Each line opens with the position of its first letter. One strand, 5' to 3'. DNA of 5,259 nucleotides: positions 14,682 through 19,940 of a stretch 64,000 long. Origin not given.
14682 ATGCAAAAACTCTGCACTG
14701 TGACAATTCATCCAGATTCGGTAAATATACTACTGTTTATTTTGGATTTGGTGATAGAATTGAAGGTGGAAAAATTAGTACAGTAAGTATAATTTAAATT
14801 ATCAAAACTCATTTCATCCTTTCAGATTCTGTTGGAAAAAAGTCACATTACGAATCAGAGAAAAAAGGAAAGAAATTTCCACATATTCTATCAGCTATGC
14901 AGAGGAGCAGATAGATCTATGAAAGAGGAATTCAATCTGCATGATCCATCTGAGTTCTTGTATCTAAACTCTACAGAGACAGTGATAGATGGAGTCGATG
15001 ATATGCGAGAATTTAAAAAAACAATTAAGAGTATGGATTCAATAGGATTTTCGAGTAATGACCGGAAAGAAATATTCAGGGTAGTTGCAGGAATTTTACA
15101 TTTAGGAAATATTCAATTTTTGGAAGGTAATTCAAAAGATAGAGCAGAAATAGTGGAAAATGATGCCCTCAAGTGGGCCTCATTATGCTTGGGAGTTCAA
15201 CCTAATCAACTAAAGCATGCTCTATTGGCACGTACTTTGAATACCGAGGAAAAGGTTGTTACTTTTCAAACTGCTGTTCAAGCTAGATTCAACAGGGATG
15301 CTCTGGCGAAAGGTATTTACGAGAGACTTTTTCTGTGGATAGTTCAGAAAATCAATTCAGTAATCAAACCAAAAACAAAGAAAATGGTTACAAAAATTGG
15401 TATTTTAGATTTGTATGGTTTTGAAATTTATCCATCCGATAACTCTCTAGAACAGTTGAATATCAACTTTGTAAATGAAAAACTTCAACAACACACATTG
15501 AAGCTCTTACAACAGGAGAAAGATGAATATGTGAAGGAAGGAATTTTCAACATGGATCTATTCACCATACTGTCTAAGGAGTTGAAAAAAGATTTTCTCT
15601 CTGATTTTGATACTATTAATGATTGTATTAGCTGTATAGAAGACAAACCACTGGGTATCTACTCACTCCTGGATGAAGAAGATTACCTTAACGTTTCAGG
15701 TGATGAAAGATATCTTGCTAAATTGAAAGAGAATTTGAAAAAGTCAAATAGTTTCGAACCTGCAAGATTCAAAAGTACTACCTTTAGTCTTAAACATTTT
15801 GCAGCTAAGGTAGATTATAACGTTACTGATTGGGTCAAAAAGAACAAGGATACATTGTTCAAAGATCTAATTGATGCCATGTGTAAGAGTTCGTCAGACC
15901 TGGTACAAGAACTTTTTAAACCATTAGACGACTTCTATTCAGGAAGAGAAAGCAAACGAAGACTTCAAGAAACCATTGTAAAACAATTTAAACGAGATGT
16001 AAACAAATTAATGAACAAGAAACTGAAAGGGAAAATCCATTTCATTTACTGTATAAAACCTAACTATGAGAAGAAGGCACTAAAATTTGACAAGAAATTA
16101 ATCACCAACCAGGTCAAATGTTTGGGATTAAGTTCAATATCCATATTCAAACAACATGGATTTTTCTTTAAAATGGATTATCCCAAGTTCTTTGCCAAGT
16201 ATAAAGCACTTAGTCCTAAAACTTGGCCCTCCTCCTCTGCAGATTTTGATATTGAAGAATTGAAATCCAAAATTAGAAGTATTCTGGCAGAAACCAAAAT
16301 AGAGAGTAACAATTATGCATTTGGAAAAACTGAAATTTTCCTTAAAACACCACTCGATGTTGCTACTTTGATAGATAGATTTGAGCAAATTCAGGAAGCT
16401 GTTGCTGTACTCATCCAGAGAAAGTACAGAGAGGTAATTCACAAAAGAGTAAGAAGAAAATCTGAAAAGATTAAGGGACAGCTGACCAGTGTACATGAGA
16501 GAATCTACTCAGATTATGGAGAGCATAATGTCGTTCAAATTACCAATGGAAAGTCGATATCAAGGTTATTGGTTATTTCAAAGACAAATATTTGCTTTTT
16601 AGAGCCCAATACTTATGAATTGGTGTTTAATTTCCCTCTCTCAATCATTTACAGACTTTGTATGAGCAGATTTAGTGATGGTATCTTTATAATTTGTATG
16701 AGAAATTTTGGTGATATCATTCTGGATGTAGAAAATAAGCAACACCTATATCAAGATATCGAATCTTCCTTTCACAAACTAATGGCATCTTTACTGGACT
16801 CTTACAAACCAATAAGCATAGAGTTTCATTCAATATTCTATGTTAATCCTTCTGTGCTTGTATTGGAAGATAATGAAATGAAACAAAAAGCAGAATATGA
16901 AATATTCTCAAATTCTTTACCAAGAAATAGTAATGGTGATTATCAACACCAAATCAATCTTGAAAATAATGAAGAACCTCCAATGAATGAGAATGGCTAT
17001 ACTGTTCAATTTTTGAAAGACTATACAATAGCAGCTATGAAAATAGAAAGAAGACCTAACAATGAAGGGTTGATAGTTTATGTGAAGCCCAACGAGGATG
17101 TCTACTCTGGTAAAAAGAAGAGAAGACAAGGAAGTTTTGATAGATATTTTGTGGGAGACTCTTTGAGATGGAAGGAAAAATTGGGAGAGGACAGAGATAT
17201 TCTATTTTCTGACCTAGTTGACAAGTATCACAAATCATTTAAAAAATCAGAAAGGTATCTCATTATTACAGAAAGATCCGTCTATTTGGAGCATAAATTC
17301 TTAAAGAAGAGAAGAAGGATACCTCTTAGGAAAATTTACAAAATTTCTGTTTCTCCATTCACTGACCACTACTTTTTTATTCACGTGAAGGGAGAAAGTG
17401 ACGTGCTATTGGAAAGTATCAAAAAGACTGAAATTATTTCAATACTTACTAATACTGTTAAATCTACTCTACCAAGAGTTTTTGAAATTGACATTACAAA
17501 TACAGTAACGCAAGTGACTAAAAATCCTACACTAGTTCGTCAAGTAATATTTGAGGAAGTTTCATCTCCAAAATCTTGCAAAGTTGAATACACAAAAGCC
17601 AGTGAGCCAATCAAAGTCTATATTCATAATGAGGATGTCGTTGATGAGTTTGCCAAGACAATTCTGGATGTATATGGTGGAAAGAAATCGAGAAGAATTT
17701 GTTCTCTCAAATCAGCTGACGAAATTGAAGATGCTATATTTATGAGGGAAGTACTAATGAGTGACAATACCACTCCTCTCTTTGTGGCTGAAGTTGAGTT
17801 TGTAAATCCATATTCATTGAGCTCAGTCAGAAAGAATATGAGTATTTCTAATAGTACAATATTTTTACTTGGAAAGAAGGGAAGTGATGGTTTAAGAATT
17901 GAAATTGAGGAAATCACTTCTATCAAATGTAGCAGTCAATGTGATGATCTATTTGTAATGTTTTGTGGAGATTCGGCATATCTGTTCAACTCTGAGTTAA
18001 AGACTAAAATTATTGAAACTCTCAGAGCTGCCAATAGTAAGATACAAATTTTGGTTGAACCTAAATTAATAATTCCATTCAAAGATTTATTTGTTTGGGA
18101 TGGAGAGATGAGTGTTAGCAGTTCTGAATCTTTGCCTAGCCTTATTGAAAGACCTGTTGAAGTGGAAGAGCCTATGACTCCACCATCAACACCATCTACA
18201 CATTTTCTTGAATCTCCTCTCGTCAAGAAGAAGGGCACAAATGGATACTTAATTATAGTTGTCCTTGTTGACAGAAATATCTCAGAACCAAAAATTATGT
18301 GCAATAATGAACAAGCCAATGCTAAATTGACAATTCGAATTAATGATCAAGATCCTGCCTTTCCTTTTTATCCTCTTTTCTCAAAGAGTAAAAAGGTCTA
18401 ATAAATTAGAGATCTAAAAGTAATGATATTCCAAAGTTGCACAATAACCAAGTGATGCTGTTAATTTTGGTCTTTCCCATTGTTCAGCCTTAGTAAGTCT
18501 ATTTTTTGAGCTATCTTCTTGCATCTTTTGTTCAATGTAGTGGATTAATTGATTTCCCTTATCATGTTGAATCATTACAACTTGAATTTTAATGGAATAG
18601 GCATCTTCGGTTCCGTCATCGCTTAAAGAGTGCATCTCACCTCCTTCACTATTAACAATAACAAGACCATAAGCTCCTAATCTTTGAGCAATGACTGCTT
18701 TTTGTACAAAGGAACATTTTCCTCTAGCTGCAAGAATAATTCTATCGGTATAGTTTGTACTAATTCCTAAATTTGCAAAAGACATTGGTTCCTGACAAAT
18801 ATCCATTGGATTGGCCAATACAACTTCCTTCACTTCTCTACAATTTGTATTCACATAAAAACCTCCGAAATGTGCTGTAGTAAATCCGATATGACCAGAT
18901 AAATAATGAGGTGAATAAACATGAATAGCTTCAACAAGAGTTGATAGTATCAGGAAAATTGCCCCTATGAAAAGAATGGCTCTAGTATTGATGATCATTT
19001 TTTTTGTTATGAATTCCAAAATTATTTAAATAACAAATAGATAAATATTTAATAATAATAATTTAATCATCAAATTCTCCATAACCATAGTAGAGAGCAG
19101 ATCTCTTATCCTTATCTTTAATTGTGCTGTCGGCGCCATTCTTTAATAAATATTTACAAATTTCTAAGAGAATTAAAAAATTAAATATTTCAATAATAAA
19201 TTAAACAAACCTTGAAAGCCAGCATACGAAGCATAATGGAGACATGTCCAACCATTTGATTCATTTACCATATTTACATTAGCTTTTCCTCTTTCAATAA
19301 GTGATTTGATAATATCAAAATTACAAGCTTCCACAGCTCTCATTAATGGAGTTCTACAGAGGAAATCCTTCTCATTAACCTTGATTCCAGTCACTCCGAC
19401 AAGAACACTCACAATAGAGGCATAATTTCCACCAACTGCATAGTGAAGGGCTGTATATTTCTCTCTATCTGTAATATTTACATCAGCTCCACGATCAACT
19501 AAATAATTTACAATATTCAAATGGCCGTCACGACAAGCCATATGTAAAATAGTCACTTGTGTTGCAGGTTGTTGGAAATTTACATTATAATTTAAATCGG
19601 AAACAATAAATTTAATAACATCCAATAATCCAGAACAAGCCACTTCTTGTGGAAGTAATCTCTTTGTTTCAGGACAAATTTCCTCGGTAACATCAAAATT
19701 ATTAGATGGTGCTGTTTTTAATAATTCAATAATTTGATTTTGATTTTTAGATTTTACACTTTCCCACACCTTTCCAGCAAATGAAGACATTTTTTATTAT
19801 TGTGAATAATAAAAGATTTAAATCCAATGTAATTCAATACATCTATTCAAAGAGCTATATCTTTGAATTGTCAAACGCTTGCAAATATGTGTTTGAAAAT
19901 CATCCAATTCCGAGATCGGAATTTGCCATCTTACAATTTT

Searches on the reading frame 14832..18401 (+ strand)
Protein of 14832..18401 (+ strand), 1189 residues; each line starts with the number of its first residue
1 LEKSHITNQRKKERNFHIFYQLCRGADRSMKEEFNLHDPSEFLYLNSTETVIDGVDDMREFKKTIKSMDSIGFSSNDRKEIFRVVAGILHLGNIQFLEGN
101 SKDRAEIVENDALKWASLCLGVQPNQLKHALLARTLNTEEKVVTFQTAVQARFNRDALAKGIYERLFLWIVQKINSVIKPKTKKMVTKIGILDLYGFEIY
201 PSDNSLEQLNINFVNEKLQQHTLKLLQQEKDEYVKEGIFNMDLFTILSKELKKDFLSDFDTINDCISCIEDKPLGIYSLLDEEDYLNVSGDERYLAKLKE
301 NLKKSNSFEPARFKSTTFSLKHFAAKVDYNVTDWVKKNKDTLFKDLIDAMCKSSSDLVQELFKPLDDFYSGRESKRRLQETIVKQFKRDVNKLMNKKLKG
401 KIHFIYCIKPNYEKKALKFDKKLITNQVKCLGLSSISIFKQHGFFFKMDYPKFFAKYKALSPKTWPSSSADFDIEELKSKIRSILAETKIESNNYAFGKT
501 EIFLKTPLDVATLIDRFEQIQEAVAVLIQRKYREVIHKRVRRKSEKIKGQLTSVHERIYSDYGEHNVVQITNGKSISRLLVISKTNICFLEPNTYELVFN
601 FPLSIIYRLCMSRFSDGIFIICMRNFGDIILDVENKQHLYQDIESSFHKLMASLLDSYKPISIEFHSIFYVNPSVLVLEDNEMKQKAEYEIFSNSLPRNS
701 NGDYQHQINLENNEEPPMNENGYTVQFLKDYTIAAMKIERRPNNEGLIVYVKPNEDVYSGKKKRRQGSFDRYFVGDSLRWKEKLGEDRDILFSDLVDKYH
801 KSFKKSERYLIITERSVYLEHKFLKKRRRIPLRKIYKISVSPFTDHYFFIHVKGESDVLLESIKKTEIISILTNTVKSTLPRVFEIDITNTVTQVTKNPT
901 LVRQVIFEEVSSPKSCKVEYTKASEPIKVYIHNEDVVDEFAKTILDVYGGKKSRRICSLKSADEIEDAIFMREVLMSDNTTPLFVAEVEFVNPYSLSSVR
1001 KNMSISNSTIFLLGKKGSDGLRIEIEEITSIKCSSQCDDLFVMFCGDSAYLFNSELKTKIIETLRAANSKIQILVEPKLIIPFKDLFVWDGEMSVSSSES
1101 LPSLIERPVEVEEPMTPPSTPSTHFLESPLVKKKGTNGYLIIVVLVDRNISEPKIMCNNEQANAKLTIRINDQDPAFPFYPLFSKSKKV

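Call 29: search_protein_families(library=pfam, proteins=[window:14832-18401:+], max_evalue=0.01)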
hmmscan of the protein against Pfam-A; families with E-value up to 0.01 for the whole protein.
window:14832-18401:+ (1189 aa): 3 families
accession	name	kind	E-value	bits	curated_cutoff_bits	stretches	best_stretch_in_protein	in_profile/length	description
PF00063.27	Myosin_head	-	8.6e-132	441.1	33.3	1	1-505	176-679/679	Myosin head (motor domain)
PF06017.19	Myosin_TH1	-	1.1e-36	126.7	31.1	3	765-919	2-172/185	Unconventional myosin tail, actin- and lipid-binding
PF17255.8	EbsA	-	0.0043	17.8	25.9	0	807-842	59-94/133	EbsA-like protein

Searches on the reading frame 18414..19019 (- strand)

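Call 29: search_protein_families(library=pfam, proteins=[window:18414-19019:-], max_evalue=0.01)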
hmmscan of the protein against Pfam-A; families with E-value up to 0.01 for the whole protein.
window:18414-19019:- (201 aa): 1 family
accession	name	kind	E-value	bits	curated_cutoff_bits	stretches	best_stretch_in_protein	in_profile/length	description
PF02225.27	PA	-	5.1e-12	46.2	23.9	1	66-158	5-95/95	PA domain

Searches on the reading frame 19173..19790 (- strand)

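Call 29: search_protein_families(library=pfam, proteins=[window:19173-19790:-], max_evalue=0.01)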
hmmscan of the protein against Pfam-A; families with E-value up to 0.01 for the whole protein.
window:19173-19790:- (205 aa): 7 families
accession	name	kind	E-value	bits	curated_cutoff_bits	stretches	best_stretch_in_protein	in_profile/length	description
PF00023.36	Ank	-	1.5e-28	97.7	21.1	3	80-109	4-33/33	Ankyrin repeat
PF12796.13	Ank_2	-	2e-28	99.2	27.3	2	51-142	5-90/90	Ankyrin repeats (3 copies)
PF13637.12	Ank_4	-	3.4e-25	88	22.7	3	82-131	1-50/50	Ankyrin repeats (many copies)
PF13606.12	Ank_3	-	6.3e-20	69.3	22.3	2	80-106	4-30/30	Ankyrin repeat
PF13857.12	Ank_5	-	1.3e-19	70.5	27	3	97-149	1-53/56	Ankyrin repeats (many copies)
PF23745.1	ANK_LRRK2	-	0.00011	22.5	27.5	1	77-167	30-115/130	LRRK2 ANK repeat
PF24521.3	Ank_KRIT1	-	0.0011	19.2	80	0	66-137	38-111/149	KRIT1 ankyrin-repeats domain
